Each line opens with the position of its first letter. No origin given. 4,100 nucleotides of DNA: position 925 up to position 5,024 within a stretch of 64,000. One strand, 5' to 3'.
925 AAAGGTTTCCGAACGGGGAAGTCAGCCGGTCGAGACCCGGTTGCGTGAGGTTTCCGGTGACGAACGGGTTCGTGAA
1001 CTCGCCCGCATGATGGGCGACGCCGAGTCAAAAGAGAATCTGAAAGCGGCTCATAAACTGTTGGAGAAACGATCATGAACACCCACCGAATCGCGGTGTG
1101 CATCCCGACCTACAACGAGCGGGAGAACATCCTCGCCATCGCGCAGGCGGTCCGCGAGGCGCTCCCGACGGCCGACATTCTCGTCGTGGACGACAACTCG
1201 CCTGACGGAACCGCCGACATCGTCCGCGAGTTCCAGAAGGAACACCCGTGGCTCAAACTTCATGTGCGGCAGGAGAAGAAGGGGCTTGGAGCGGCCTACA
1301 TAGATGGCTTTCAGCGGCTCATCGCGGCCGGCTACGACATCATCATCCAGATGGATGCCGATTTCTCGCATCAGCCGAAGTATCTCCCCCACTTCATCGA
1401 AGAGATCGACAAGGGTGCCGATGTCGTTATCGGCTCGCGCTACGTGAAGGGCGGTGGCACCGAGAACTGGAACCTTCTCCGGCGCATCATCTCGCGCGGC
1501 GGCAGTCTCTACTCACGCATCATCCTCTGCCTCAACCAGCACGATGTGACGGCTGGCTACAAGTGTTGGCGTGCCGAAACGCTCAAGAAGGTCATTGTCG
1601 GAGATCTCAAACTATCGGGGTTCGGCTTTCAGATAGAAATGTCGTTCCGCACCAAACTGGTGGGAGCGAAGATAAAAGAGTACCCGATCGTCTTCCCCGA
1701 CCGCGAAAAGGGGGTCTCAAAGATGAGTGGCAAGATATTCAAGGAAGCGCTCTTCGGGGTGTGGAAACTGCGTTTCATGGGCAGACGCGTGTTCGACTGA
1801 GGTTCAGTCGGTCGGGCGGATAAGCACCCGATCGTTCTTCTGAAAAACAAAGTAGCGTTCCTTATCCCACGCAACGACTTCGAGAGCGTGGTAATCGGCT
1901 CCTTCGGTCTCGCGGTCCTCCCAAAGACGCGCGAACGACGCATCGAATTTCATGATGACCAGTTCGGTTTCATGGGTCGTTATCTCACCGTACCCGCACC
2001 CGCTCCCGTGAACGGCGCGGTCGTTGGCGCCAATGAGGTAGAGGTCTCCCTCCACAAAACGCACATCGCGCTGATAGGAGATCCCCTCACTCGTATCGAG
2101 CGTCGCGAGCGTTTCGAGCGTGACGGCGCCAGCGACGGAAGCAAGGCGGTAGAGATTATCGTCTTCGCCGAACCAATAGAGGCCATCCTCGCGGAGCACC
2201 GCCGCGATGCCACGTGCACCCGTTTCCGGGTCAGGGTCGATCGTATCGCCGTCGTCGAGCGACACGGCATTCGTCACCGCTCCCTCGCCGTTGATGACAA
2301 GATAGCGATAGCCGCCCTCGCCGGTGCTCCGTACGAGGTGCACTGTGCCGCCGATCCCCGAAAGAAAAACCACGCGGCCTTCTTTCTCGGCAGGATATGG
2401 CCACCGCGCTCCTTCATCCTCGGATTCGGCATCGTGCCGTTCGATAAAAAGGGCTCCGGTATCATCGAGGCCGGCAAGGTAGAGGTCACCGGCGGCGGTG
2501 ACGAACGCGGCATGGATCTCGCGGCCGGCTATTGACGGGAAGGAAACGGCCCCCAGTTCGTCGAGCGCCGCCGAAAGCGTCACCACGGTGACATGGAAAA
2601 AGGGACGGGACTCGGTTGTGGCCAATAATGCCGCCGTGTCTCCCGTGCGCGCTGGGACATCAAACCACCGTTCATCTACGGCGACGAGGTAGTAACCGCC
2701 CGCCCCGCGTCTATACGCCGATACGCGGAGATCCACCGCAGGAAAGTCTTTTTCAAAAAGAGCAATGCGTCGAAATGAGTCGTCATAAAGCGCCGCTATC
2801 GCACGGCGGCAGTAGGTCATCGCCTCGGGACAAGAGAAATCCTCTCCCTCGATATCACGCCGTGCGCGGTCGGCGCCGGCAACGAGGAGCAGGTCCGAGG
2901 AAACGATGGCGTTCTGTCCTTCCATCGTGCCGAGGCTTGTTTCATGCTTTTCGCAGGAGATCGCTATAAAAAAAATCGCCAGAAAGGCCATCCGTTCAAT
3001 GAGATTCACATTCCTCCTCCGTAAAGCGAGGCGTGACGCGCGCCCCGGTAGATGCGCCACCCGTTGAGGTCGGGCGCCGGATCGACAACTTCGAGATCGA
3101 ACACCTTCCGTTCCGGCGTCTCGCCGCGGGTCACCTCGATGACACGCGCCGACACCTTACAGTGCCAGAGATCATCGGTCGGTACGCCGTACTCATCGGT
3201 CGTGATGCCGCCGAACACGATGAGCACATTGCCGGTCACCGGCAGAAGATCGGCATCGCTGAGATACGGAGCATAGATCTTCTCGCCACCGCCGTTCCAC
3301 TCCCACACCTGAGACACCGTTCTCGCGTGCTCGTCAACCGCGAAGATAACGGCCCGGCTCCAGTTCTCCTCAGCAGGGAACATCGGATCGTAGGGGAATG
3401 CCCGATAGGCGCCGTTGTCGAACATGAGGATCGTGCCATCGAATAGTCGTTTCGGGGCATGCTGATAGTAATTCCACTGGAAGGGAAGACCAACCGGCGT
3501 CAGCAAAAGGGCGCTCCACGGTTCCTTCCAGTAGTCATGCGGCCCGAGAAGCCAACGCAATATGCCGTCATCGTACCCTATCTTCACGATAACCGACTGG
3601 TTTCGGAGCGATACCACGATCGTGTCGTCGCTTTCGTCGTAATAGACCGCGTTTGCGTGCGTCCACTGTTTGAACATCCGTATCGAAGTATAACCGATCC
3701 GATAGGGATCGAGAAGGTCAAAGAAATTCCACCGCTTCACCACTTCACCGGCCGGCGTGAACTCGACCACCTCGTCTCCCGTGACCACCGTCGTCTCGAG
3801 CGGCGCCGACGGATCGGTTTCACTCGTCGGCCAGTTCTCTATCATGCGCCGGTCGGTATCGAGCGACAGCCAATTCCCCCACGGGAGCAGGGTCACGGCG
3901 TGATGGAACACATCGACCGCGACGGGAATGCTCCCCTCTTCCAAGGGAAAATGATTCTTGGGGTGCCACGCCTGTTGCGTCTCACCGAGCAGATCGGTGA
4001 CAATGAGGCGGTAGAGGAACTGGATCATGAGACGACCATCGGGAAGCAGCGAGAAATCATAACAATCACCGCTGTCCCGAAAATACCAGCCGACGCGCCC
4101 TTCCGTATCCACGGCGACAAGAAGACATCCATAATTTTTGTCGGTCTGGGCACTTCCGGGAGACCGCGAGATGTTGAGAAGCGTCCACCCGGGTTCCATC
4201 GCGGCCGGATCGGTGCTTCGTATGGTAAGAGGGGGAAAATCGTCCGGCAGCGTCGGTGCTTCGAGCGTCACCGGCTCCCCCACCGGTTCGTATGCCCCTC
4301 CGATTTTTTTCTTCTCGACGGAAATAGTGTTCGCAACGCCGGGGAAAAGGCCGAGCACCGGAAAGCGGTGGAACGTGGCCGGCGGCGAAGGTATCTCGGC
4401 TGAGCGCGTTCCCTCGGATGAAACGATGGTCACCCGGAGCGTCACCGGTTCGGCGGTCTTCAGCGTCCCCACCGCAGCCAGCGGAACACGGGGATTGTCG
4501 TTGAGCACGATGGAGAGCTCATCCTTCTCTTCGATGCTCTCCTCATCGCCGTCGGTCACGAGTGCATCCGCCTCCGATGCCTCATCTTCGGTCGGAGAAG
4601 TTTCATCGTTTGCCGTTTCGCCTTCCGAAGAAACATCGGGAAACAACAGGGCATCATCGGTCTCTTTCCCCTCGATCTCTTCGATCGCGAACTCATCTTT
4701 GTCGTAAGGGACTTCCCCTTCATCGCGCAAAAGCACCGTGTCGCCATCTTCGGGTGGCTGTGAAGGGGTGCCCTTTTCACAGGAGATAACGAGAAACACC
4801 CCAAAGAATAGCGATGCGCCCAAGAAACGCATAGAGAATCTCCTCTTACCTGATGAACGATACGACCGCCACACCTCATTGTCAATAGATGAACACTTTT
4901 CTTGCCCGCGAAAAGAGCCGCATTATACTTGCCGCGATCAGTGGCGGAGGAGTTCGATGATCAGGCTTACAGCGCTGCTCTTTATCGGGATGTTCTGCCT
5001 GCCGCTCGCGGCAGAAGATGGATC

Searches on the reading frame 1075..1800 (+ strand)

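Call 45: search_protein_families(library=pfam, proteins=[window:1075-1800:+], max_evalue=0.0001)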
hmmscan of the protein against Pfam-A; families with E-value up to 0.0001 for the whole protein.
window:1075-1800:+ (241 aa): 2 families
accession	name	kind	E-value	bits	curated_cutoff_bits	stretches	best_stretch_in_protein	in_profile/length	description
PF00535.33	Glycos_transf_2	-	5.5e-29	101.7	23.3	1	8-165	2-159/168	Glycosyl transferase family 2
PF13641.12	Glyco_tranf_2_3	-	1.5e-05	25.5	27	1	4-126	1-127/230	Glycosyltransferase like family 2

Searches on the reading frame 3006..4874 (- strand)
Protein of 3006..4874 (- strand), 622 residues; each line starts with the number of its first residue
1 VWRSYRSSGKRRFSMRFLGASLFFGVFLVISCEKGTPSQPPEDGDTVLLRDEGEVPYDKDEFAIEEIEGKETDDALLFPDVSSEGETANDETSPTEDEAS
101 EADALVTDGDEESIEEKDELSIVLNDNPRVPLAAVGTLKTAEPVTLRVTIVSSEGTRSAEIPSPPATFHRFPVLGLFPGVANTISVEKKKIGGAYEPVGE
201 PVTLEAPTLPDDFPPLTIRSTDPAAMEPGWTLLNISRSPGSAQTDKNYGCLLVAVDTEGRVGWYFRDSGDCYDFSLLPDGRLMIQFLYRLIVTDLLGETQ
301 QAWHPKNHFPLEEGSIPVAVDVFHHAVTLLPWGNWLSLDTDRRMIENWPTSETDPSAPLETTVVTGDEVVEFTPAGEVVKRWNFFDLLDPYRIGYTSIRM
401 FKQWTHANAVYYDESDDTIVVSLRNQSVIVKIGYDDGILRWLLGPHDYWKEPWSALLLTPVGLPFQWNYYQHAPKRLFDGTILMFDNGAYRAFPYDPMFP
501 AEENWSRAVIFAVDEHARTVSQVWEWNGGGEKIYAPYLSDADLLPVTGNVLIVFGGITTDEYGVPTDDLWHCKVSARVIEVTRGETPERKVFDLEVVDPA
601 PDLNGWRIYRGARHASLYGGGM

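Call 3: search_protein_families(library=pfam, proteins=[window:3006-4874:-], max_evalue=0.01)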
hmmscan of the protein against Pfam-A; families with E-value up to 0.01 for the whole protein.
window:3006-4874:- (622 aa): 3 families
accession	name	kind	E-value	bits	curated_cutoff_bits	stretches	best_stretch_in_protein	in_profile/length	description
PF05935.17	Arylsulfotrans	-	1.1e-64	219.2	24.2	1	244-578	22-347/374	Arylsulfotransferase (ASST)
PF17425.8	Arylsulfotran_N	-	9.7e-06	26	24.2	1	130-195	10-78/88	Arylsulfotransferase Ig-like domain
PF14269.12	Arylsulfotran_2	-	0.0006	19.7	27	1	358-552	89-277/301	Arylsulfotransferase (ASST)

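Call 4: search_protein_families(library=ncbifam, proteins=[window:3006-4874:-], max_evalue=0.01)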
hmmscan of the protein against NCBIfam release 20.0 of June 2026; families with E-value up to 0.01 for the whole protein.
window:3006-4874:- (622 aa): 0 families
